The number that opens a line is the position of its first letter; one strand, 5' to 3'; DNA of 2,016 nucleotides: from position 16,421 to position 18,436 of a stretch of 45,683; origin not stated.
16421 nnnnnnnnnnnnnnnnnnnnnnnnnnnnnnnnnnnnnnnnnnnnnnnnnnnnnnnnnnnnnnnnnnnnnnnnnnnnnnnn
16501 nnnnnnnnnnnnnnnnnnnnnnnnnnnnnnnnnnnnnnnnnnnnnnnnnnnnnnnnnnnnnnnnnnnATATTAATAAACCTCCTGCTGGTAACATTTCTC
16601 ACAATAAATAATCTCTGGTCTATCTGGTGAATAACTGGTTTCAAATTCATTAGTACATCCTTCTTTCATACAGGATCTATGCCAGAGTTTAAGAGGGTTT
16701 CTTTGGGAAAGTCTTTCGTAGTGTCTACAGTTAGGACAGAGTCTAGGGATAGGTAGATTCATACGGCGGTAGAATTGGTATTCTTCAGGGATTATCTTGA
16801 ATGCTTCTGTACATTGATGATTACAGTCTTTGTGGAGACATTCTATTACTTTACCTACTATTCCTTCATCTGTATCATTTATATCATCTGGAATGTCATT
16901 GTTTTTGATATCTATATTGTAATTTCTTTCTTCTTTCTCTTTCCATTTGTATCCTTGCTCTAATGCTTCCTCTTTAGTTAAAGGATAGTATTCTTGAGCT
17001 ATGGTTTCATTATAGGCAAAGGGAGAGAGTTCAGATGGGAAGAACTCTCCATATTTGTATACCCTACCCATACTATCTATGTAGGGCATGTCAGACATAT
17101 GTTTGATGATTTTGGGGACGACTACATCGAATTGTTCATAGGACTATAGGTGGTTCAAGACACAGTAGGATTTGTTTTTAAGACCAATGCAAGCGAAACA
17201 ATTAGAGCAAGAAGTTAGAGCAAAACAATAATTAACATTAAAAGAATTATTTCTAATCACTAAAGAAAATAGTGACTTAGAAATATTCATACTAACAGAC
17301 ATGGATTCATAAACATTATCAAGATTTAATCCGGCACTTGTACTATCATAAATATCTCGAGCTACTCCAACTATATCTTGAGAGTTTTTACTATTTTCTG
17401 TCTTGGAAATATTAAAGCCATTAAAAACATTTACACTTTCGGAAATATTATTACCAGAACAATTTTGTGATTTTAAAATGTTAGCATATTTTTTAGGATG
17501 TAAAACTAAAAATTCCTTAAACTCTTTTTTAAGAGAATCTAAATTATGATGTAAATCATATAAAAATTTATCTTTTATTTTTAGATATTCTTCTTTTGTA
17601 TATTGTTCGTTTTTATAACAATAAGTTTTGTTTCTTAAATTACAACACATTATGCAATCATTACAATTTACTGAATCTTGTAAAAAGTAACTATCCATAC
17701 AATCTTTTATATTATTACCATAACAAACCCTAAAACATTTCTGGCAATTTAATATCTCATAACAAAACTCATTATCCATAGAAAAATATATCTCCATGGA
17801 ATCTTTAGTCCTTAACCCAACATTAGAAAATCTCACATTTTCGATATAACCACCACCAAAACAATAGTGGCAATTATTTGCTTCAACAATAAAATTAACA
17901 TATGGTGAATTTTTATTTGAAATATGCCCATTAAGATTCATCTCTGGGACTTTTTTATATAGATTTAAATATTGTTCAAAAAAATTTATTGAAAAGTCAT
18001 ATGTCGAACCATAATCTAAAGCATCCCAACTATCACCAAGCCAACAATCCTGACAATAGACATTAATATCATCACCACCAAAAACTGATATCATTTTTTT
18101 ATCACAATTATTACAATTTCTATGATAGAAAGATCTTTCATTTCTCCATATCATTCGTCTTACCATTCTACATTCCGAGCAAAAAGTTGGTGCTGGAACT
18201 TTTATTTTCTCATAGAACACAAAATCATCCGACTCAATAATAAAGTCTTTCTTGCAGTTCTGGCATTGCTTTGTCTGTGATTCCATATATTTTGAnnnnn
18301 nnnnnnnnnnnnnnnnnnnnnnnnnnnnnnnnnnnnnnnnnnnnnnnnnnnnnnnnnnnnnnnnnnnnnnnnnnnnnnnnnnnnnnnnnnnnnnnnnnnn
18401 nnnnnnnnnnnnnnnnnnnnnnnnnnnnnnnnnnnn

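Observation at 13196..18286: Tandem triplication of a large Cys-rich protein with homologous zinc-ribbon modules at both termini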

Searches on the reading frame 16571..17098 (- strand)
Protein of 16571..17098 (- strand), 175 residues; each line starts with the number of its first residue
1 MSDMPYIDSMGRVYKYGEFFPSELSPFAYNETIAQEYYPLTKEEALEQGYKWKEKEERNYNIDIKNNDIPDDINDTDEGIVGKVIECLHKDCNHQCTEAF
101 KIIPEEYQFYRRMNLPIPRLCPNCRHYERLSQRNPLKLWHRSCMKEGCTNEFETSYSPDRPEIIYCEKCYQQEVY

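Call 5: search_protein_families(library=pfam, proteins=[window:16571-17098:-], max_evalue=1)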
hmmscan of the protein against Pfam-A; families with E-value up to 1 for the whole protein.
window:16571-17098:- (175 aa): 1 family
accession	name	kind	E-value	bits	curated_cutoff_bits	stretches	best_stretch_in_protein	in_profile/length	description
PF00412.28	LIM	-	0.054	14.2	22.9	1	137-173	20-57/58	LIM domain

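Call 6: search_protein_families(library=ncbifam, proteins=[window:16571-17098:-], max_evalue=1)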
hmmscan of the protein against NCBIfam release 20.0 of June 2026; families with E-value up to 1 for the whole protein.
window:16571-17098:- (175 aa): 0 families

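Call 40: search_protein_representatives(protein=window:16571-17098:-)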
Query: 175 residues. Proteins with E-value up to 0.001 (for the whole library): 2157; up to 1e-10: 1484; up to 1e-30: 554. The best 150 are listed.
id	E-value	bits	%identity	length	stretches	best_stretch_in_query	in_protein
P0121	7.8e-107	371.3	69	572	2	1-175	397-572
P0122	1.0e-86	305.8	72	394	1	1-174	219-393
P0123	1.1e-85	302.4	56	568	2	1-175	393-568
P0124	1.3e-79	282.6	56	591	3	1-154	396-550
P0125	2.2e-79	281.8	60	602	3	1-147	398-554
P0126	3.3e-78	278.0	79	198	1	27-175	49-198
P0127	2.2e-76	272.0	71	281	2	1-149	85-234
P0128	4.2e-76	271.1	55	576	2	1-175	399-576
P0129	1.1e-74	266.5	51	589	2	1-174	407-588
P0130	1.9e-74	265.8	68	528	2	1-151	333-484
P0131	1.6e-73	262.7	52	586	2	1-174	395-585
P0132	4.7e-72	258.0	53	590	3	1-148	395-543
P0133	1.0e-71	256.9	54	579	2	1-174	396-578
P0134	1.5e-71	256.3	49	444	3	1-154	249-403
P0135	8.4e-71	253.9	54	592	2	2-174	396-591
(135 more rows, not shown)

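Call 52: search_protein_families(library=padloc, proteins=[window:16571-17098:-], max_evalue=0.01)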
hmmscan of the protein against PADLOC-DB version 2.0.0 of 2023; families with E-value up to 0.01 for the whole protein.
window:16571-17098:- (175 aa): 0 families

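Call 53: search_protein_families(library=phrogs, proteins=[window:16571-17098:-], max_evalue=0.01)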
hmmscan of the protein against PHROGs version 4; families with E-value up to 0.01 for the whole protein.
window:16571-17098:- (175 aa): 0 families

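Call 55: predict_structure(alignment_id=A4)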
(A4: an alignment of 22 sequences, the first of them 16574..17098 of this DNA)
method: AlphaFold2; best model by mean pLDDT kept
length: 175 residues; sequences in the alignment: 22
mean_pLDDT: 78.3   pTM: 0.53
mean pLDDT of the five models: 78.3, 76.1, 75.6, 74.9, 73.8
residues with pLDDT >= 90: 55; 70-90: 76; 50-70: 33; < 50: 11
segments of 3 or more residues with pLDDT < 50: 28-37
pLDDT, mean of each block of 10 residues (from residue 1): 65 63 52 49 80 72 93 94 89 75 90 93 80 76 92 86 85 73
secondary structure, 60 per line:
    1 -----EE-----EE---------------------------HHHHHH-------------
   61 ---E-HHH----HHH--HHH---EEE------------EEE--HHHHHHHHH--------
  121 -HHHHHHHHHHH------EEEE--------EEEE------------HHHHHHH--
elements in order: H42-47 E84-86 E99-101 H104-112 H122-132 E139-142 E151-154 H167-173

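Call 58: fold_search(model_id=the predicted structure, library=pdb)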
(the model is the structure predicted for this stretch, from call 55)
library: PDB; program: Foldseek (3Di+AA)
matches with E <= 10: 7; with E <= 0.001: 0
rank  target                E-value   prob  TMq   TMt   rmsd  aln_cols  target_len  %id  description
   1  5ix1_B                3.0e+00  0.05  0.15  0.07  12.6        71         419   17  Crystal structure of mouse Morc3 ATPase-CW cassette in complex with AMPPNP and H3K4me3 peptide (released 2016-08-17)
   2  9b1e_B                4.2e+00  0.01  0.11  0.08  19.2       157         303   12  Cryo-EM structure of native SWR1 bound to nucleosome (composite structure) (released 2024-10-09)
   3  8uha_F                5.8e+00  0.02  0.09  0.19  12.9        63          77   11  Structure of paused transcription complex Pol II-DSIF-NELF - tilted (released 2024-03-20)
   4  6hix_A4               7.0e+00  0.03  0.15  0.15   7.3        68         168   15  Cryo-EM structure of the Trypanosoma brucei mitochondrial ribosome - This entry contains the large mitoribosomal subu (released 2018-09-26)
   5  7ne9_AAA              8.0e+00  0.01  0.11  0.14  13.1        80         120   15  A single sensor controls large variations in zinc quotas in a marine cyanobacterium (released 2022-03-02)
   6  7aoc_F                9.2e+00  0.01  0.10  0.18   9.1        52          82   15  Schizosaccharomyces pombe RNA polymerase I (monomer) (released 2021-02-24)
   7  7edx_t                9.2e+00  0.01  0.09  0.15  13.0        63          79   13  p53-bound TFIID-based core PIC on HDM2 promoter (released 2021-05-05)

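Call 95: find_encoding_contigs(protein=window:16571-17098:-, flank=6000, max_places=4)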
Protein window:16571-17098:- (175 aa): no gene with exactly this product is on record in the collection.

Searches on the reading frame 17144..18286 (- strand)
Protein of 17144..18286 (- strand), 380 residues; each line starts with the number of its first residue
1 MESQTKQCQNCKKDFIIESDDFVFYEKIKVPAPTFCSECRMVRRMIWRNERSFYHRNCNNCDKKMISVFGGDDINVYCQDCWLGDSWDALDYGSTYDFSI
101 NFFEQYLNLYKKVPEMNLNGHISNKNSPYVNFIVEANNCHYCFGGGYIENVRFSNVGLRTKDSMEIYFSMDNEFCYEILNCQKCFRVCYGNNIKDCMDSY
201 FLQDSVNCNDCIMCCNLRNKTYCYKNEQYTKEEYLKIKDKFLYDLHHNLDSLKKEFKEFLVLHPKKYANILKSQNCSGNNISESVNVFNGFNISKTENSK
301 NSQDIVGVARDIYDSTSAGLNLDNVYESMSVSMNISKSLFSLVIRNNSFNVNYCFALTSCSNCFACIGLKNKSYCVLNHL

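Call 5: search_protein_families(library=pfam, proteins=[window:17144-18286:-], max_evalue=1)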
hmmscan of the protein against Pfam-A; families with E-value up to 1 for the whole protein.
window:17144-18286:- (380 aa): 0 families

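Call 6: search_protein_families(library=ncbifam, proteins=[window:17144-18286:-], max_evalue=1)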
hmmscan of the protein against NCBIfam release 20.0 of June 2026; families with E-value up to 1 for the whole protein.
window:17144-18286:- (380 aa): 0 families

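Call 52: search_protein_families(library=padloc, proteins=[window:17144-18286:-], max_evalue=0.01)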
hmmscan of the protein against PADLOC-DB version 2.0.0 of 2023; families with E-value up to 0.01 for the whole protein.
window:17144-18286:- (380 aa): 0 families

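Call 53: search_protein_families(library=phrogs, proteins=[window:17144-18286:-], max_evalue=0.01)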
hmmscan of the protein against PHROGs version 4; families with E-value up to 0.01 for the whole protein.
window:17144-18286:- (380 aa): 1 family
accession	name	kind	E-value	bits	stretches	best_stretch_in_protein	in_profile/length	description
phrog_15341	-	unknown function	0.0087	16.5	1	173-324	76-234/276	-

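Call 94: find_encoding_contigs(protein=window:17144-18286:-, flank=6000, max_places=4)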
Protein window:17144-18286:- (380 aa): no gene with exactly this product is on record in the collection.

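Call 97: find_related_loci(query=window:17144-18286:-, collection=metagenome_contigs, flank=6000)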
Query window:17144-18286:- (380 aa) in metagenome_contigs; peptide patterns used: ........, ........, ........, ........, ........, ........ (x = any residue, [..] = any of these).
366 stretches matched a pattern; 163 encode a relative of the query (tblastn E <= 1e-3); the best 80 are kept; 78 distinct loci.
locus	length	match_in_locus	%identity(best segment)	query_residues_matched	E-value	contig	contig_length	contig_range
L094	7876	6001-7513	73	2-379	0e+0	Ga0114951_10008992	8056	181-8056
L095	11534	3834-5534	73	1-378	0e+0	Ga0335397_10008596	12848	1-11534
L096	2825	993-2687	44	1-378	6e-92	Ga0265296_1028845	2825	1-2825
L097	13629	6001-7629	41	1-378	6e-90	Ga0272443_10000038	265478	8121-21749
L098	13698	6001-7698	41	1-378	4e-89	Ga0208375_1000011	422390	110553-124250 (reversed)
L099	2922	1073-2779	42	1-378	5e-91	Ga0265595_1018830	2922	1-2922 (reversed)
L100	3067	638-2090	41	1-378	2e-90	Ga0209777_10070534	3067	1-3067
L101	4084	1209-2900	43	1-378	1e-88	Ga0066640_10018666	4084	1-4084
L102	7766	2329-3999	39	1-378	1e-86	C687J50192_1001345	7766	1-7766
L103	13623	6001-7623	41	1-378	2e-86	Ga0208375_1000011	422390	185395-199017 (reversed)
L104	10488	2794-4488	42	1-378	1e-86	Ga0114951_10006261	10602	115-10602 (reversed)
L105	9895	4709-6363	41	8-378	3e-86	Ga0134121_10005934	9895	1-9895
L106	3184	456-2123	41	3-378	8e-86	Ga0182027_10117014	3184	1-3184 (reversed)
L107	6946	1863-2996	42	1-378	3e-84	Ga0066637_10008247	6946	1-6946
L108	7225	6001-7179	41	1-378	2e-84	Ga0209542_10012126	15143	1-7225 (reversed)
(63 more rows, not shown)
